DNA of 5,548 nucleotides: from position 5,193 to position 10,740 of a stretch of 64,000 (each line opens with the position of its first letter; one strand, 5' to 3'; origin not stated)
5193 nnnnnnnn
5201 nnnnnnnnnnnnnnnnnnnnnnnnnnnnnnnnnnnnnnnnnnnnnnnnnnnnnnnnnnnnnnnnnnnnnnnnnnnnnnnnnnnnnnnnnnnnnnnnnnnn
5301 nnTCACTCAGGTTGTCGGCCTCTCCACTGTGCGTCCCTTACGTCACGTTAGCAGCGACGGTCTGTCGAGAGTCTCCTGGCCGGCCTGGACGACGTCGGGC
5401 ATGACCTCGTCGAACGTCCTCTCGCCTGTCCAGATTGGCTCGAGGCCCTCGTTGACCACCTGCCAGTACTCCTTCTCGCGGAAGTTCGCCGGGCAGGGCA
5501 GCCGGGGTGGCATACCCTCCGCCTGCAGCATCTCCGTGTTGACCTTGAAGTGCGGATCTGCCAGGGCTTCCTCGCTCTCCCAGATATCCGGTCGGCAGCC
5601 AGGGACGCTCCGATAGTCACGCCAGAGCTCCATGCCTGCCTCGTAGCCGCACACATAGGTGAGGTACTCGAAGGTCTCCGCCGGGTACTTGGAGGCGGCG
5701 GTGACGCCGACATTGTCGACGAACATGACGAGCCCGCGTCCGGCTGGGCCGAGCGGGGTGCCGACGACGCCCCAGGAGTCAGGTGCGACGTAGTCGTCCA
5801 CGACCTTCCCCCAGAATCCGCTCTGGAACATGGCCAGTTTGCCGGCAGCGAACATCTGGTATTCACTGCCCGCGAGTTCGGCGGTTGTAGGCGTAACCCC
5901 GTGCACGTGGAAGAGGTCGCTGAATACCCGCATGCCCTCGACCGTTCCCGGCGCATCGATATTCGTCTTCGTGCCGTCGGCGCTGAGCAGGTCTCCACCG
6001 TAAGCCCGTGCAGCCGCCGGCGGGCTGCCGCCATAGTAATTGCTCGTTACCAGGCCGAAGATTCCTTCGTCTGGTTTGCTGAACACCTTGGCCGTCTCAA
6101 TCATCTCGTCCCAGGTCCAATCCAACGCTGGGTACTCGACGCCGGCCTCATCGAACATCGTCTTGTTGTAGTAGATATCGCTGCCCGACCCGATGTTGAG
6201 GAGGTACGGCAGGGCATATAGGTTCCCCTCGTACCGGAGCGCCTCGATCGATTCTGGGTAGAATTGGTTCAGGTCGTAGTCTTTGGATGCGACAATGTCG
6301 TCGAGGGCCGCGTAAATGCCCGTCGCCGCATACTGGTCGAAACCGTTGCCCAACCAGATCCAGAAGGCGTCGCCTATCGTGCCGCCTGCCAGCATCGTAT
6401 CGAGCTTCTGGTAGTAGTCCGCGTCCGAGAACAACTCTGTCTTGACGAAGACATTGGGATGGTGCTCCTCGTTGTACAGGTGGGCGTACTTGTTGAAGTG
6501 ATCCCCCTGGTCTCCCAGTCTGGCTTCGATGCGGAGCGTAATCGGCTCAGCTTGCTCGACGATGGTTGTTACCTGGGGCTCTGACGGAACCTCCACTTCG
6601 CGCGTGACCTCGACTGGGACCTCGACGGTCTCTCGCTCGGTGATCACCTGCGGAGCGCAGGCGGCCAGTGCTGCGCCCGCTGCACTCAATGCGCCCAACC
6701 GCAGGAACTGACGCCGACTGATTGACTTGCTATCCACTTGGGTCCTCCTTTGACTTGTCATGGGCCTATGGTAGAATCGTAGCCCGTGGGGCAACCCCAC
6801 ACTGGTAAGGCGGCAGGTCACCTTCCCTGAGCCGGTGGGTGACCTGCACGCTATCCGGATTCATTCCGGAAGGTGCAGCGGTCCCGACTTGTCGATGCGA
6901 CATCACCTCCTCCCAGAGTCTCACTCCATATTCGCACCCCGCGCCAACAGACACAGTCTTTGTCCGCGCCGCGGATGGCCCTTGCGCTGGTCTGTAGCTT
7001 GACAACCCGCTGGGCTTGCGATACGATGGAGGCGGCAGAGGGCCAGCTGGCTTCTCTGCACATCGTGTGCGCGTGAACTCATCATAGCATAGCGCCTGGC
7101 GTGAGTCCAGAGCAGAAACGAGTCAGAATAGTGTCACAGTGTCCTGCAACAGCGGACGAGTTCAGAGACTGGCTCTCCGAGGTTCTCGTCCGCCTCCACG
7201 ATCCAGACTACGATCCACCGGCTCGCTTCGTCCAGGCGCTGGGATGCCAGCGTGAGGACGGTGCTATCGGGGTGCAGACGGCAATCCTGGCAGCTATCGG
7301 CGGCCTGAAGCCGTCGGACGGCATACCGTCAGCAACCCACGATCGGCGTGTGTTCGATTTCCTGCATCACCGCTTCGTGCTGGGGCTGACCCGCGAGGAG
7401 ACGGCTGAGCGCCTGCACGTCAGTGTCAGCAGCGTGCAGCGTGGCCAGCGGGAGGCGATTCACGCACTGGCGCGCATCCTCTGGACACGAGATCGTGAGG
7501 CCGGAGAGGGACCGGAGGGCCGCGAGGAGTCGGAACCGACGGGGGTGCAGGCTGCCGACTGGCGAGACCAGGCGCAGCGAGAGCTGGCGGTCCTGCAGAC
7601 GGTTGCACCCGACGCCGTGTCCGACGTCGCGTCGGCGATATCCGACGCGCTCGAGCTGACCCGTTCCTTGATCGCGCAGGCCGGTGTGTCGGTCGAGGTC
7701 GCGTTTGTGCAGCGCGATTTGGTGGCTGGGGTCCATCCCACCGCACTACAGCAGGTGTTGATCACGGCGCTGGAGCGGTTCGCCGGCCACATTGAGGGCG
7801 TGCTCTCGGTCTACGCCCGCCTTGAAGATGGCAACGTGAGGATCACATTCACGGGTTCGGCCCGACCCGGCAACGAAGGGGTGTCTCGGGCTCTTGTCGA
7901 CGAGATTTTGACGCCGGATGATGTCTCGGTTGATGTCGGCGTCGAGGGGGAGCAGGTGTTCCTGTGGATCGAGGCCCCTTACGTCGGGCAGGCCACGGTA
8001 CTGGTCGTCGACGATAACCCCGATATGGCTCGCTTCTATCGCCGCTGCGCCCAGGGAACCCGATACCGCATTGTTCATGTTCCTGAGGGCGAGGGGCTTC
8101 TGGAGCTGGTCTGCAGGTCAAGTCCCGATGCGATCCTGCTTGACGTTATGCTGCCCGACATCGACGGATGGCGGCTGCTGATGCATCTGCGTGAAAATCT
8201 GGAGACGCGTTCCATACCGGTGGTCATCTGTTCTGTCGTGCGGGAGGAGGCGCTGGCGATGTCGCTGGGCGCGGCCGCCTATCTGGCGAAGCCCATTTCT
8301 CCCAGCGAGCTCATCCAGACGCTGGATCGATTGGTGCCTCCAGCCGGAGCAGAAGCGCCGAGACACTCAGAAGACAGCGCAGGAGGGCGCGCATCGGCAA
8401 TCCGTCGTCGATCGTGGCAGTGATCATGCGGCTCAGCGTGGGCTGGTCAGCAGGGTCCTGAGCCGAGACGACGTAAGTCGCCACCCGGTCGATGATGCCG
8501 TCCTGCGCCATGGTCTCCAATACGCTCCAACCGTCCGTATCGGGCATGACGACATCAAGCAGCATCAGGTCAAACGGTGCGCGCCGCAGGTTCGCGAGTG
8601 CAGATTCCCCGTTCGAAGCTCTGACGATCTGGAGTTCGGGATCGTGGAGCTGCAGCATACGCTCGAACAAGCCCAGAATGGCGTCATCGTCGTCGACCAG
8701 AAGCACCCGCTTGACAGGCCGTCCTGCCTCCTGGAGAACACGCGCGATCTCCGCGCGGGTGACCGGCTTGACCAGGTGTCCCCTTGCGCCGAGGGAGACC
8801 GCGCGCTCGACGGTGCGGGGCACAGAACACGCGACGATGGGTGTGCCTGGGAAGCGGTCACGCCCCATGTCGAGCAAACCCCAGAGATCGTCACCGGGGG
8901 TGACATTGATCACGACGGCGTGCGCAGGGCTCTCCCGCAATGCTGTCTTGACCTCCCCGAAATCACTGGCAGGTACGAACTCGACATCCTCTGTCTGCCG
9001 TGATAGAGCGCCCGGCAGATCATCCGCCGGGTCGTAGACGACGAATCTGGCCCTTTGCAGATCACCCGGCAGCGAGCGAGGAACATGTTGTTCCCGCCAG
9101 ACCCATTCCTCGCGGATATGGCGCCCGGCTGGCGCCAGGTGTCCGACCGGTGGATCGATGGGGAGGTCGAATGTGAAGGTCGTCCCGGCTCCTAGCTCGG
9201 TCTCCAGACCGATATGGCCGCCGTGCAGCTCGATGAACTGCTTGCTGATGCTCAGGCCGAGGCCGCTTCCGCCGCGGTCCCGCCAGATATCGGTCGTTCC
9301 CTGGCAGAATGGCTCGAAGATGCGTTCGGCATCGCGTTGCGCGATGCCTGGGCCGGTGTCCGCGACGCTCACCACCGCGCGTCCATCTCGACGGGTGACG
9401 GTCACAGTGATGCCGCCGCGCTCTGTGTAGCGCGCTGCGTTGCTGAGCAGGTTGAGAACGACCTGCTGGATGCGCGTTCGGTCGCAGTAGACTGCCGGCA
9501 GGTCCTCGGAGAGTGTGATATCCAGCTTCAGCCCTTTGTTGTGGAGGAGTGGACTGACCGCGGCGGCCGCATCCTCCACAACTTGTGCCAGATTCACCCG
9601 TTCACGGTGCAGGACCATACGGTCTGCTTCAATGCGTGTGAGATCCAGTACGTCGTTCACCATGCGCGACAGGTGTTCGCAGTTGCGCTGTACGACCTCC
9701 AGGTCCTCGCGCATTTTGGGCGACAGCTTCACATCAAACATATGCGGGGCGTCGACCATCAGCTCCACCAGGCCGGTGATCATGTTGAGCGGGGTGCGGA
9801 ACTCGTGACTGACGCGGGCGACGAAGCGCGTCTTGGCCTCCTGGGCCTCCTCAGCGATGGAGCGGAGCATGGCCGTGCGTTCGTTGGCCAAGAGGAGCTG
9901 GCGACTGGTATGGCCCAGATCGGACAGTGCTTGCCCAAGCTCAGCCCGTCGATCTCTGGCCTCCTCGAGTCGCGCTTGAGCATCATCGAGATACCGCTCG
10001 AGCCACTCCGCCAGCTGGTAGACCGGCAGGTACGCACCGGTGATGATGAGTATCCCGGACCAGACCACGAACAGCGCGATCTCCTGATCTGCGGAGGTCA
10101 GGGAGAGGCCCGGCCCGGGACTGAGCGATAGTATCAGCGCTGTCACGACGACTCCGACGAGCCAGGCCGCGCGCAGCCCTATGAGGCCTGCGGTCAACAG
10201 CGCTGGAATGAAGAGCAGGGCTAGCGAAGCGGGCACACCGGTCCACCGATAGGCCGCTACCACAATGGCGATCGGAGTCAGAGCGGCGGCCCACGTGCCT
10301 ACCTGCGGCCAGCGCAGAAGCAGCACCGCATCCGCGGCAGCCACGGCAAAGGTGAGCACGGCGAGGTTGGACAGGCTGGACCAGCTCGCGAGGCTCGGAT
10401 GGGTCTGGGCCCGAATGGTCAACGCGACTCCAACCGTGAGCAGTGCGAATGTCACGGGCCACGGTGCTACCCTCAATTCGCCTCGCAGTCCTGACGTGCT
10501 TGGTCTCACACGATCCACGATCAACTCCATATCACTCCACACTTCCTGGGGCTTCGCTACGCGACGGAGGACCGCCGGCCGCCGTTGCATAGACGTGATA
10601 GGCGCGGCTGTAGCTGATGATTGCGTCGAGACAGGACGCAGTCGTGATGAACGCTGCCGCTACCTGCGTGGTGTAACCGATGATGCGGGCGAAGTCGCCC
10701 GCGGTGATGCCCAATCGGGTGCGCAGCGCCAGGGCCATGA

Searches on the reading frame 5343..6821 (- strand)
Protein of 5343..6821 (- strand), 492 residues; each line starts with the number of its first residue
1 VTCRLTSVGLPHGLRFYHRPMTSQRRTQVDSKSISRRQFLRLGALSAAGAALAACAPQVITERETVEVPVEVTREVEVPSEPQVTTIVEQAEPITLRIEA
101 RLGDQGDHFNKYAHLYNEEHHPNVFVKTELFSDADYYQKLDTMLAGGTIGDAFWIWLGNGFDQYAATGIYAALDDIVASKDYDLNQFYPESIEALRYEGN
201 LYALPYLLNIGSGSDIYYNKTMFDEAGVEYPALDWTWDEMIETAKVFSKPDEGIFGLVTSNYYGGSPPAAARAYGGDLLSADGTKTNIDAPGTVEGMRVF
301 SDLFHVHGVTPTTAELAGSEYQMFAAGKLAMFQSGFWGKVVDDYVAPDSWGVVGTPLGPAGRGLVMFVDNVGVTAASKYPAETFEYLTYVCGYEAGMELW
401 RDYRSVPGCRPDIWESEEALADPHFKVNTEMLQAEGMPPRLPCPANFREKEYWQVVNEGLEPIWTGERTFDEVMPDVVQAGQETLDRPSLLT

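Call 43: search_protein_families(library=pfam, proteins=[window:5343-6821:-], max_evalue=0.0001)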
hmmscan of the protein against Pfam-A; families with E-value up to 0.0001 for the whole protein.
window:5343-6821:- (492 aa): 2 families
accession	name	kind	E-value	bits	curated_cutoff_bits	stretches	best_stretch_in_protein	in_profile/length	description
PF01547.30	SBP_bac_1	-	3.3e-24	86.9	26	1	109-392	10-302/307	Bacterial extracellular solute-binding protein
PF13416.11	SBP_bac_8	-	5.9e-23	82.5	27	1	112-426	2-278/279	Bacterial extracellular solute-binding protein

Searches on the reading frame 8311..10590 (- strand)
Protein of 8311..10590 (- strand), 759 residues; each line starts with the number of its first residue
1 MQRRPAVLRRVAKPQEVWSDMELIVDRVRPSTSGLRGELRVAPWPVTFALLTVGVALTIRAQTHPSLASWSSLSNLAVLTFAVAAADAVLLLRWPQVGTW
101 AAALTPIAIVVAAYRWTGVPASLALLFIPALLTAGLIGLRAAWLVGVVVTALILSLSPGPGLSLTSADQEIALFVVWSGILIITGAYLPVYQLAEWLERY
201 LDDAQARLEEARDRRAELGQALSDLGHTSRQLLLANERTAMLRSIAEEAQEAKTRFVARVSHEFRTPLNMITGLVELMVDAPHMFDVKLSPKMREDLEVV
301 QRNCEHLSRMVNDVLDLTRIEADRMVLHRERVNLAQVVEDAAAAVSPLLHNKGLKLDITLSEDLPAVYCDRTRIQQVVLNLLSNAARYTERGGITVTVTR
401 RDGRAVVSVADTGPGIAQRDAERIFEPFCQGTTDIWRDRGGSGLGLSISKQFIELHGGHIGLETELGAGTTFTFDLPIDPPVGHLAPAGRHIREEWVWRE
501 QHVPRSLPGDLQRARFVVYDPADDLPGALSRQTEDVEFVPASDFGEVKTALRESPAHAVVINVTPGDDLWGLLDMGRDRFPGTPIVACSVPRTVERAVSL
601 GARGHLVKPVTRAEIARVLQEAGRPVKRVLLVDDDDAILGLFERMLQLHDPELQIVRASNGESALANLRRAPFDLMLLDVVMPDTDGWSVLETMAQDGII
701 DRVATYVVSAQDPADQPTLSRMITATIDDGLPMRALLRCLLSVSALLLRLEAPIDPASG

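Call 43: search_protein_families(library=pfam, proteins=[window:8311-10590:-], max_evalue=0.0001)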
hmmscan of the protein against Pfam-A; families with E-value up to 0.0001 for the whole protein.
window:8311-10590:- (759 aa): 3 families
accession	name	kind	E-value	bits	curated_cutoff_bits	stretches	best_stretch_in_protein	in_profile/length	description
PF02518.31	HATPase_c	-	2.1e-29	102.7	26.4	1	370-479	2-110/111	Histidine kinase-, DNA gyrase B-, and HSP90-like ATPase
PF00072.30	Response_reg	-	5.9e-18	65.5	30.2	1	629-725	1-91/111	Response regulator receiver domain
PF00512.31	HisKA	-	7.7e-18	64.7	26.9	1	252-322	1-65/66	His Kinase A (phospho-acceptor) domain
